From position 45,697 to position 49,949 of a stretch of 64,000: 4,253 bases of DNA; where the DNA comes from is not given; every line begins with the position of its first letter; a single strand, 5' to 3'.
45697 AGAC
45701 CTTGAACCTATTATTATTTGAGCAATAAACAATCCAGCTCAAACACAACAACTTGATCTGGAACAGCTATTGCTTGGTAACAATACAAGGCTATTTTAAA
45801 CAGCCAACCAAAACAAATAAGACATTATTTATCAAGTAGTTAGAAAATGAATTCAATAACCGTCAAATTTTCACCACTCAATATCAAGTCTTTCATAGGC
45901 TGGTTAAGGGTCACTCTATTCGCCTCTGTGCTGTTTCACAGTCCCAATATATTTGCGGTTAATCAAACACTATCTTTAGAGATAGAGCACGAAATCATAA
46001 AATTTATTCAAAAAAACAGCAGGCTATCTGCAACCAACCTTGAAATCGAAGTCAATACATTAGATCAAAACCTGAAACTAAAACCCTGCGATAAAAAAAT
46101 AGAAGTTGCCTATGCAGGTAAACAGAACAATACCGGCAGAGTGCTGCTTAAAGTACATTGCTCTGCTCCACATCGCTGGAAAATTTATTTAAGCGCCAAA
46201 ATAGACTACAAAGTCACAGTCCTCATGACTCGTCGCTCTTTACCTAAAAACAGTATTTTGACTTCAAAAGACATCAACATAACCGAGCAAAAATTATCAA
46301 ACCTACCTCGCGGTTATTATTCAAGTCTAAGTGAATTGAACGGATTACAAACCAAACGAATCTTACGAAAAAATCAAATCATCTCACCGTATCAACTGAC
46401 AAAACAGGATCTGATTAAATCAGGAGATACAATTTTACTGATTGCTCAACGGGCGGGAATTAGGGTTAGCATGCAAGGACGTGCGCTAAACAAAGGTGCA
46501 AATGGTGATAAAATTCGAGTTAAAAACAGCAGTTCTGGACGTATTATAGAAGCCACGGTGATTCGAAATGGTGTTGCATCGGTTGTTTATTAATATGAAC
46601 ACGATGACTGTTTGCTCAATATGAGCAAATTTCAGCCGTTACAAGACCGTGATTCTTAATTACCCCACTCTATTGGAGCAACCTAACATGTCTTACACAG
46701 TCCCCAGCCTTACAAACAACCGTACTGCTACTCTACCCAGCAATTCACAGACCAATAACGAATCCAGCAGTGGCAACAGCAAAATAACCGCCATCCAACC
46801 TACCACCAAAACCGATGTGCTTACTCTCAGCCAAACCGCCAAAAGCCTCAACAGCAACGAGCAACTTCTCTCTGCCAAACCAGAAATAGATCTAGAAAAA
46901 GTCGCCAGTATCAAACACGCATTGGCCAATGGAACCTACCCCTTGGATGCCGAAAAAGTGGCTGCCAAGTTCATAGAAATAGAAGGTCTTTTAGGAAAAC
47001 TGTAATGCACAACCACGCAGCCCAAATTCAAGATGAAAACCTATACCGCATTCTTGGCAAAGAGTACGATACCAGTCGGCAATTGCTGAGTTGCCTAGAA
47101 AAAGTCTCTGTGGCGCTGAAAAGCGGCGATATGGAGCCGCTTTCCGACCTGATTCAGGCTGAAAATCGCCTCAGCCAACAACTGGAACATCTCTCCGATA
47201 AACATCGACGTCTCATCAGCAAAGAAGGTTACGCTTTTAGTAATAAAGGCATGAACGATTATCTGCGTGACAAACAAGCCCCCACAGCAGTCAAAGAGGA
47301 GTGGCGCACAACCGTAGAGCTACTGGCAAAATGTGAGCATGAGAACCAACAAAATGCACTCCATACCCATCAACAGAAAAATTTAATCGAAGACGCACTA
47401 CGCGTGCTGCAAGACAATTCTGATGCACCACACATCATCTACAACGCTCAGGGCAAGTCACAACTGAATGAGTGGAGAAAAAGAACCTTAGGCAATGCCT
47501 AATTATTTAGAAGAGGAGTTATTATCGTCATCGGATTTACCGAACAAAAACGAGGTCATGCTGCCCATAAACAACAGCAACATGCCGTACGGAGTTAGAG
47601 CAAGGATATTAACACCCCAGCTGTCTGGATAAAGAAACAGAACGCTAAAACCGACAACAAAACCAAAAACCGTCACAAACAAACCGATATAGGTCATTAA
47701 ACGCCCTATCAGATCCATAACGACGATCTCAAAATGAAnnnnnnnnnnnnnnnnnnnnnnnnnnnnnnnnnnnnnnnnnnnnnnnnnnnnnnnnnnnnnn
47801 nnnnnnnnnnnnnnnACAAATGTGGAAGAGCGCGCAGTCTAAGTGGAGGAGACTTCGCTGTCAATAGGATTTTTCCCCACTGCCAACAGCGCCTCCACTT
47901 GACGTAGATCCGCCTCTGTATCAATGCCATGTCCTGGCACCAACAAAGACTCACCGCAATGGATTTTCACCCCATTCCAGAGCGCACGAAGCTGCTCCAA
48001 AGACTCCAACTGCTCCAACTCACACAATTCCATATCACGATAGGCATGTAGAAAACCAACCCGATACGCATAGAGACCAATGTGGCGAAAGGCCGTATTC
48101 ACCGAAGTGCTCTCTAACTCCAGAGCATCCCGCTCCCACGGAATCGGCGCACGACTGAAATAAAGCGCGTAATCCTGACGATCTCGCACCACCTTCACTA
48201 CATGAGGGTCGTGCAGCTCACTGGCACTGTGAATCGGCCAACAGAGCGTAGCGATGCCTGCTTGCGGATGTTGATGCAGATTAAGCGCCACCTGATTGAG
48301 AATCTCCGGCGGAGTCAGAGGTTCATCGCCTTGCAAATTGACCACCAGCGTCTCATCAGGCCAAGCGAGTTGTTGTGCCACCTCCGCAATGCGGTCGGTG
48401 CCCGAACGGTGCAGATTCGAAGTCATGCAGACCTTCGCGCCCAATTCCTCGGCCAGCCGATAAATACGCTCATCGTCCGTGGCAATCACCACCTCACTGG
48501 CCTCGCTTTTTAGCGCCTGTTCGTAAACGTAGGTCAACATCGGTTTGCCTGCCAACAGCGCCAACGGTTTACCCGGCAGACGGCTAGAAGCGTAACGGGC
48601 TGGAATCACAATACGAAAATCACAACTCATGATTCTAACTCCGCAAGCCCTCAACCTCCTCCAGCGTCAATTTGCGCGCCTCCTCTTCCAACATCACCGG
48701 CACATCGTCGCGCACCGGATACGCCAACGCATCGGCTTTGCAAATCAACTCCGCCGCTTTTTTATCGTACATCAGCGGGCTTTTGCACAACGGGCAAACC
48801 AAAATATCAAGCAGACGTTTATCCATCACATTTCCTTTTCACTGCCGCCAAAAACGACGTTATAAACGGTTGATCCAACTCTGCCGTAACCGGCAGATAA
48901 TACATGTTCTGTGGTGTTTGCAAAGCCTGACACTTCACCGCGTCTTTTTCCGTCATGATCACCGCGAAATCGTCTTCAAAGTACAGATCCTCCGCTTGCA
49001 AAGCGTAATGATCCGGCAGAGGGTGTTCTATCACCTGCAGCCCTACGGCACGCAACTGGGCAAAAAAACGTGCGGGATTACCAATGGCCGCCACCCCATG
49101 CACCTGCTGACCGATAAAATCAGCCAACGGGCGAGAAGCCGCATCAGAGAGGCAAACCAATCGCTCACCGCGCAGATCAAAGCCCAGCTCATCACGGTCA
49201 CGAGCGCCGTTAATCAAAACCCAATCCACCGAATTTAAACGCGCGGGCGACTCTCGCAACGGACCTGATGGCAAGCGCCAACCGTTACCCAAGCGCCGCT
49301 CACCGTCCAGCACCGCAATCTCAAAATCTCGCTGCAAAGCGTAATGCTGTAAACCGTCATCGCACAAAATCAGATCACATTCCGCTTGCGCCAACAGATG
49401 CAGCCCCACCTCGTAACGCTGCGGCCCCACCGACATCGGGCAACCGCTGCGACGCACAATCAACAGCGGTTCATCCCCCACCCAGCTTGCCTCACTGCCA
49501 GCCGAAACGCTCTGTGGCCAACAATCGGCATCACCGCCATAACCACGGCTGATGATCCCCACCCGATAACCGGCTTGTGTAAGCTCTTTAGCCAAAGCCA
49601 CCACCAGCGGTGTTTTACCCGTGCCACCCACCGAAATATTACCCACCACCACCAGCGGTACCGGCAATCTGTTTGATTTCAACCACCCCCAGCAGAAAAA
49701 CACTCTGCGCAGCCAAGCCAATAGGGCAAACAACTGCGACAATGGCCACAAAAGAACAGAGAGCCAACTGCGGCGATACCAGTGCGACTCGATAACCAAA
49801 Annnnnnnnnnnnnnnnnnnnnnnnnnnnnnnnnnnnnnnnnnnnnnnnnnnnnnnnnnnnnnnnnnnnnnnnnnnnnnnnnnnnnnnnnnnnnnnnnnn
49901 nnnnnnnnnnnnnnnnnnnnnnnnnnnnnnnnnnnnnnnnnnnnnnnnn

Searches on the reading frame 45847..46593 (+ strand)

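Call 41: search_protein_families(library=pfam, proteins=[window:45847-46593:+], max_evalue=0.001)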
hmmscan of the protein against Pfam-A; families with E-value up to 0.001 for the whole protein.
window:45847-46593:+ (248 aa): 3 families
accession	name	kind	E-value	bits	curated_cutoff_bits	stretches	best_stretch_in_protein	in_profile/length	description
PF13144.11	ChapFlgA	-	1.7e-32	112.5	23.8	1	124-246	2-122/122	Chaperone for flagella basal body P-ring formation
PF17656.6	ChapFlgA_N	-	4.9e-16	59.3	27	1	46-120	1-76/77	FlgA N-terminal domain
PF08666.17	SAF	-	0.00025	22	21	0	124-181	2-59/63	SAF domain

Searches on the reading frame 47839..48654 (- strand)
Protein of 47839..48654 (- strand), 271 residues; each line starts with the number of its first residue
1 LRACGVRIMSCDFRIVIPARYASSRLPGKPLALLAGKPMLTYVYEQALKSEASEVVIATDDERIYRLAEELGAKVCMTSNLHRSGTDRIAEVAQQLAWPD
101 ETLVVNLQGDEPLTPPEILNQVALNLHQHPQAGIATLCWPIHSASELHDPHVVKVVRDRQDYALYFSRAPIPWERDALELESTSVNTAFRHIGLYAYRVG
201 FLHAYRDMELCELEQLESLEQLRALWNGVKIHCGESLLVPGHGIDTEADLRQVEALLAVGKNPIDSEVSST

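Call 68: search_protein_families(library=pfam, proteins=[window:47839-48654:-], max_evalue=0.00001)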
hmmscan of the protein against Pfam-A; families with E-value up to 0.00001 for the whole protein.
window:47839-48654:- (271 aa): 2 families
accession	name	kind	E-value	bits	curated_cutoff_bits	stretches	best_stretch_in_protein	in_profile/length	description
PF02348.25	CTP_transf_3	-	9.3e-61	205.8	22.6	1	15-231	2-217/217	Cytidylyltransferase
PF12804.13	NTP_transf_3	-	4.5e-10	40.4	27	1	28-134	15-119/160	MobA-like NTP transferase domain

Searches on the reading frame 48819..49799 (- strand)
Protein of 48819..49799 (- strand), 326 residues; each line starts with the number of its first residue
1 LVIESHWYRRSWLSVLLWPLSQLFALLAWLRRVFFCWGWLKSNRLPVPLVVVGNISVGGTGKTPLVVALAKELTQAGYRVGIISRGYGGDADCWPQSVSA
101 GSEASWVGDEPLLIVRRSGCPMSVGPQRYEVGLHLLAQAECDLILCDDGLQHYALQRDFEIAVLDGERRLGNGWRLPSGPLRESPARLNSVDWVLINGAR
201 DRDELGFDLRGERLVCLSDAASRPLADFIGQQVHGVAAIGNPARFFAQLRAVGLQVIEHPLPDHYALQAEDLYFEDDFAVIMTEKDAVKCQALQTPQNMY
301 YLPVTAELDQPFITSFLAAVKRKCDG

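Call 68: search_protein_families(library=pfam, proteins=[window:48819-49799:-], max_evalue=0.00001)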
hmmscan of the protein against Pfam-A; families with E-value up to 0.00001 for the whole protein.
window:48819-49799:- (326 aa): 1 family
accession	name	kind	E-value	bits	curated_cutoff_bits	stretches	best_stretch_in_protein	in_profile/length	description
PF02606.20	LpxK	-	3.6e-102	342.3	27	1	14-318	2-324/328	Tetraacyldisaccharide-1-P 4'-kinase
